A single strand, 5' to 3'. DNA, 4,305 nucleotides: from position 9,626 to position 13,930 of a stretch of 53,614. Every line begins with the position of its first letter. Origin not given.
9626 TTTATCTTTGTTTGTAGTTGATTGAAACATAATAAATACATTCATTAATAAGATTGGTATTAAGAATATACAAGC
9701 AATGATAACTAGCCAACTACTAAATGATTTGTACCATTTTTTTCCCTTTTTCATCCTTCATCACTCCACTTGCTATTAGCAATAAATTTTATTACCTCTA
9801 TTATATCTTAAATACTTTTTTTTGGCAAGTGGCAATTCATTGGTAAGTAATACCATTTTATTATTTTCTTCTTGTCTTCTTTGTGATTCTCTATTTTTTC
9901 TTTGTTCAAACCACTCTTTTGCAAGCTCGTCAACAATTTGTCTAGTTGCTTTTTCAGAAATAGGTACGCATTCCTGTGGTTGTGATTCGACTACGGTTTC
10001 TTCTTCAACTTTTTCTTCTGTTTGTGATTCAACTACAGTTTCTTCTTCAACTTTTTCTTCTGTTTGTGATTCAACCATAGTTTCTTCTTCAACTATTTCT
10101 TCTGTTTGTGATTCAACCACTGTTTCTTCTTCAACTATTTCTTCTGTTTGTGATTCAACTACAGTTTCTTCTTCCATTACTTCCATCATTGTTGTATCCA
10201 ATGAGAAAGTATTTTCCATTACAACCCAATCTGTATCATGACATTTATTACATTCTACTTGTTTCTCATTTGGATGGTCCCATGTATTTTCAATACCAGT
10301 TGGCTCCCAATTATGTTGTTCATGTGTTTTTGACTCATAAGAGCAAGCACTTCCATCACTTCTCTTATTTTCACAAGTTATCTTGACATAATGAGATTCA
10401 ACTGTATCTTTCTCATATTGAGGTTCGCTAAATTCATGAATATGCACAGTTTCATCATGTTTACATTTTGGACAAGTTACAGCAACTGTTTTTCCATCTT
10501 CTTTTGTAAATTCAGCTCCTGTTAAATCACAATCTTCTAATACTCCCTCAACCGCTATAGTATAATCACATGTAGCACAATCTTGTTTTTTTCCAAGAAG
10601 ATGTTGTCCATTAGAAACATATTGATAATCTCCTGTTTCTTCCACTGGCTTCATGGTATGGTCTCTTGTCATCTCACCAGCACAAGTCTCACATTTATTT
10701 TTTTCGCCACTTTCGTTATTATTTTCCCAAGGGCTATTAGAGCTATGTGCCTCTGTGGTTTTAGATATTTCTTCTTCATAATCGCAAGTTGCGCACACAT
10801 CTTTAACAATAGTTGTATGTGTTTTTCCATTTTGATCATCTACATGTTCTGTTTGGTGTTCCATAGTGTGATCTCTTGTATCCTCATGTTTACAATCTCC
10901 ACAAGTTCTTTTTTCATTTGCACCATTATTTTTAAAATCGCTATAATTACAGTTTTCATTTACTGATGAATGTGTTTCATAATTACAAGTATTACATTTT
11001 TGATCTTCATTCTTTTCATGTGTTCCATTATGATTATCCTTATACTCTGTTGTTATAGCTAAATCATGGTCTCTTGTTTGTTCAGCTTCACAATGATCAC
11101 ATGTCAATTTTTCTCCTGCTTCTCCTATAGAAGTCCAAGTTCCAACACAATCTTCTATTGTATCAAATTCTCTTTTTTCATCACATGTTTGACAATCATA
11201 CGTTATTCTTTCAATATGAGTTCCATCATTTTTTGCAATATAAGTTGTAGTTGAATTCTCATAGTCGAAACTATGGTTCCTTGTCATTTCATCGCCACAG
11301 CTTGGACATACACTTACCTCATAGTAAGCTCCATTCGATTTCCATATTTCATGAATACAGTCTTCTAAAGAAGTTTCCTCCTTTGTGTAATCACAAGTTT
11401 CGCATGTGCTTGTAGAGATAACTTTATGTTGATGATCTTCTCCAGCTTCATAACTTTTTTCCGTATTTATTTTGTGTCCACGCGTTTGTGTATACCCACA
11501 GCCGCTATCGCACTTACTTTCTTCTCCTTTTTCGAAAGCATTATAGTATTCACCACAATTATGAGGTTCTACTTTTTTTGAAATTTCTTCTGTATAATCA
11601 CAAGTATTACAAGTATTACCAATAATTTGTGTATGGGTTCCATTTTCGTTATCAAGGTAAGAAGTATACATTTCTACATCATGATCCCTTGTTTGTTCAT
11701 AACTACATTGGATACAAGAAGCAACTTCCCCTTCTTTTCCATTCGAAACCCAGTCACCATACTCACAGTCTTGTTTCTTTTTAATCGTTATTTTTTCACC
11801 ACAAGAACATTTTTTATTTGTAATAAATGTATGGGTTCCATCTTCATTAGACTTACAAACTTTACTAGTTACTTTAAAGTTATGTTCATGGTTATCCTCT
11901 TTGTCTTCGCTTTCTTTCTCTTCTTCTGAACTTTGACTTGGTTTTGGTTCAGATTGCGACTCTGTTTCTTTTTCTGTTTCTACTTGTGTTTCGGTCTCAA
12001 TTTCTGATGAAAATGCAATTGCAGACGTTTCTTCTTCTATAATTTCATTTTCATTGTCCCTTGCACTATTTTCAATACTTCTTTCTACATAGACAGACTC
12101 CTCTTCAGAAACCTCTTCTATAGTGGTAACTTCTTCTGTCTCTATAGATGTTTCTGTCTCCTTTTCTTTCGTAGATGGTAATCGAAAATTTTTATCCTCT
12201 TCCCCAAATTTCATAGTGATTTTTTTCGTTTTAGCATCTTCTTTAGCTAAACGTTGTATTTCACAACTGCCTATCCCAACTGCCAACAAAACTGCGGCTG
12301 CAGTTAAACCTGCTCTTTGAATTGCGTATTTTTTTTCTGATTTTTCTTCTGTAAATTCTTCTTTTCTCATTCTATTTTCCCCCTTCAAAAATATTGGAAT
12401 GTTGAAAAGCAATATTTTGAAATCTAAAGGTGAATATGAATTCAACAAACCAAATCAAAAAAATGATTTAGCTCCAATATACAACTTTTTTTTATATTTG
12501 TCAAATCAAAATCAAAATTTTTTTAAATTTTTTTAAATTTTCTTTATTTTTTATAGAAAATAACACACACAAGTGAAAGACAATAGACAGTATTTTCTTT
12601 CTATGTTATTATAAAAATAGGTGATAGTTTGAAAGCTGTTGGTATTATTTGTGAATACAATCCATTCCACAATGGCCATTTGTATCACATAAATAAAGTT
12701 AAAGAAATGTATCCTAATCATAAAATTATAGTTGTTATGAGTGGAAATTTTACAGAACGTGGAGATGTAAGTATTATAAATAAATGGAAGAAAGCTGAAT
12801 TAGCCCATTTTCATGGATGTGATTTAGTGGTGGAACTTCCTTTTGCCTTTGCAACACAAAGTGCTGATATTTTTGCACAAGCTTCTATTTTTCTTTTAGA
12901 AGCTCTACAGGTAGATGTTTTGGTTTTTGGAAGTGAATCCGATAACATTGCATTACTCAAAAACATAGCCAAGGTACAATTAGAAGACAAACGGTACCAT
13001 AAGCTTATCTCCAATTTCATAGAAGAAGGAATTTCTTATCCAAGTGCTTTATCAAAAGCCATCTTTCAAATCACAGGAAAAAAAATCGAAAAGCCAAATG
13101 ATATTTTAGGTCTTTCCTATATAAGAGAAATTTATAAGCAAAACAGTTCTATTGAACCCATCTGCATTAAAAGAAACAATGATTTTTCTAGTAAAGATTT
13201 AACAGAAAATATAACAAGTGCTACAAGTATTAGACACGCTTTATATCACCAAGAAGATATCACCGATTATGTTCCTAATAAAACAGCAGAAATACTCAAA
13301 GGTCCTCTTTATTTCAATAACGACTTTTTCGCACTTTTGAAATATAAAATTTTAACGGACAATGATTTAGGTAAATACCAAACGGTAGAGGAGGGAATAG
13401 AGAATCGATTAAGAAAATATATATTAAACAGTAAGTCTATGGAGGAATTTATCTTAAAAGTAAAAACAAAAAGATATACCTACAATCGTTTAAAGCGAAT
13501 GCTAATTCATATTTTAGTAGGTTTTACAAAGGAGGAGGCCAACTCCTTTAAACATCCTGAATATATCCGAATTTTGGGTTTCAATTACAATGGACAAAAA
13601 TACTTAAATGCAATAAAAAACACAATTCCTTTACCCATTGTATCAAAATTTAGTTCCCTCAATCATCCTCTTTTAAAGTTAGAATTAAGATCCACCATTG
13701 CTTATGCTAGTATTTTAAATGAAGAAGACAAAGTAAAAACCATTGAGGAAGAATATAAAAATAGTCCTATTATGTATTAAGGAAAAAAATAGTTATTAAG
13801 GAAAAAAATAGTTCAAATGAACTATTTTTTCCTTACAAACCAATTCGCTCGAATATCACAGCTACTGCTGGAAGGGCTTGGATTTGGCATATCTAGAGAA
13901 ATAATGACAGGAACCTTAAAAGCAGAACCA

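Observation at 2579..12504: Seven-gene operon with two SipW peptidases, three TasA-like subunits, a subunit-tailed giant lipoprotein and a Cys-module lipoprotein: candidate undescribed SipW-dependent surface-fibre system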

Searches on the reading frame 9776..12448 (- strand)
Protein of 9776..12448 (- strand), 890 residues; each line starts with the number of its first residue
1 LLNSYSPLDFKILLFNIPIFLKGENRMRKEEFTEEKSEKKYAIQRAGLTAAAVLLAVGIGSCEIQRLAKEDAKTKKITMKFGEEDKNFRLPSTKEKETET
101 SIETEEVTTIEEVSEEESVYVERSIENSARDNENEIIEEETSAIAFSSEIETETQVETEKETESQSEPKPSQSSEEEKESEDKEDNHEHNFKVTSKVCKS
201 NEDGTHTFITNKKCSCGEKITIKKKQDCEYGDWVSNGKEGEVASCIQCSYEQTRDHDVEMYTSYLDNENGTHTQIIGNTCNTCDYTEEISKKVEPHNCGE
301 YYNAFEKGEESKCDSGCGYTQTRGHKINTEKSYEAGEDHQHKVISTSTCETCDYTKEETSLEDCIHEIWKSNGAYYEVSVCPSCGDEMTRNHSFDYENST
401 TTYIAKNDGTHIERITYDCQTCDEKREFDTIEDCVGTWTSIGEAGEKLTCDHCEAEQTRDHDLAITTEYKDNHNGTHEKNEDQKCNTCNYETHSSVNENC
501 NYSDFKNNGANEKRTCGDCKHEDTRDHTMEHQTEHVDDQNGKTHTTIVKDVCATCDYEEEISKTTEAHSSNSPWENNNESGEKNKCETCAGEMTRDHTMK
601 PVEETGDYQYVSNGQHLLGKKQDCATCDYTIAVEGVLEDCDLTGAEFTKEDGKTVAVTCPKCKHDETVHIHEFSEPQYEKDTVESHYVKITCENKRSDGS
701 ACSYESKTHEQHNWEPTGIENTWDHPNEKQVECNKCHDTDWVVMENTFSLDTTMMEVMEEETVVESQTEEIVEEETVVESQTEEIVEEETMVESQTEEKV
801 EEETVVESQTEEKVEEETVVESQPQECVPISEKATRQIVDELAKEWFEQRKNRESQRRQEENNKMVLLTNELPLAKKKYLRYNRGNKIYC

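Call 3: search_protein_families(library=pfam, proteins=[window:9776-12448:-], max_evalue=0.1)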
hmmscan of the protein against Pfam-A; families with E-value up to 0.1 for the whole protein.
window:9776-12448:- (890 aa): 2 families
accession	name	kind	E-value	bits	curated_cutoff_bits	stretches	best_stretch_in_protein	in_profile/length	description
PF23451.1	Zn_ribbon_PaaD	-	0.027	14.5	27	1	648-674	6-32/53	PaaD zinc beta ribbon domain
PF02150.21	Zn_ribbon_RPB9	-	0.064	13.6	25.2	0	552-563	24-35/36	RNA polymerases M/15 Kd subunit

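Call 4: search_protein_families(library=ncbifam, proteins=[window:9776-12448:-], max_evalue=0.1)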
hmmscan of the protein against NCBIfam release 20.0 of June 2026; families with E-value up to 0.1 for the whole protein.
window:9776-12448:- (890 aa): 0 families

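Call 94: search_solved_structures(query=window:9776-12373:-, max_evalue=1)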
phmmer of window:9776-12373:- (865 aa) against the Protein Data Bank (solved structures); distinct sequences matched with E-value up to 1: 0.

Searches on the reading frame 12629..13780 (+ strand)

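Call 68: search_protein_families(library=padloc, proteins=[window:12629-13780:+], max_evalue=0.001)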
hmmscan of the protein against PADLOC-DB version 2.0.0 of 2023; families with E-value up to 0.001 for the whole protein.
window:12629-13780:+ (383 aa): 0 families

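Call 69: search_protein_families(library=ncbifam, proteins=[window:12629-13780:+], max_evalue=0.00001)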
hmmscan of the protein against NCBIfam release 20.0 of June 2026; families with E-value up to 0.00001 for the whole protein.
window:12629-13780:+ (383 aa): 3 families
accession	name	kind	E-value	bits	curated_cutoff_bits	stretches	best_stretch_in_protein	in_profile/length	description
NF010191.0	PRK13670.1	equivalog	2.7e-122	408.8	360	1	1-382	1-388/392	nucleotidyltransferase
NF010192.0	PRK13671.1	equivalog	1.3e-85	287.5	238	1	3-299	2-296/298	nucleotidyltransferase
TIGR00125.1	cyt_tran_rel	domain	6.6e-06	26.2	27.7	0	9-38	7-34/65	adenylyltransferase/cytidyltransferase family protein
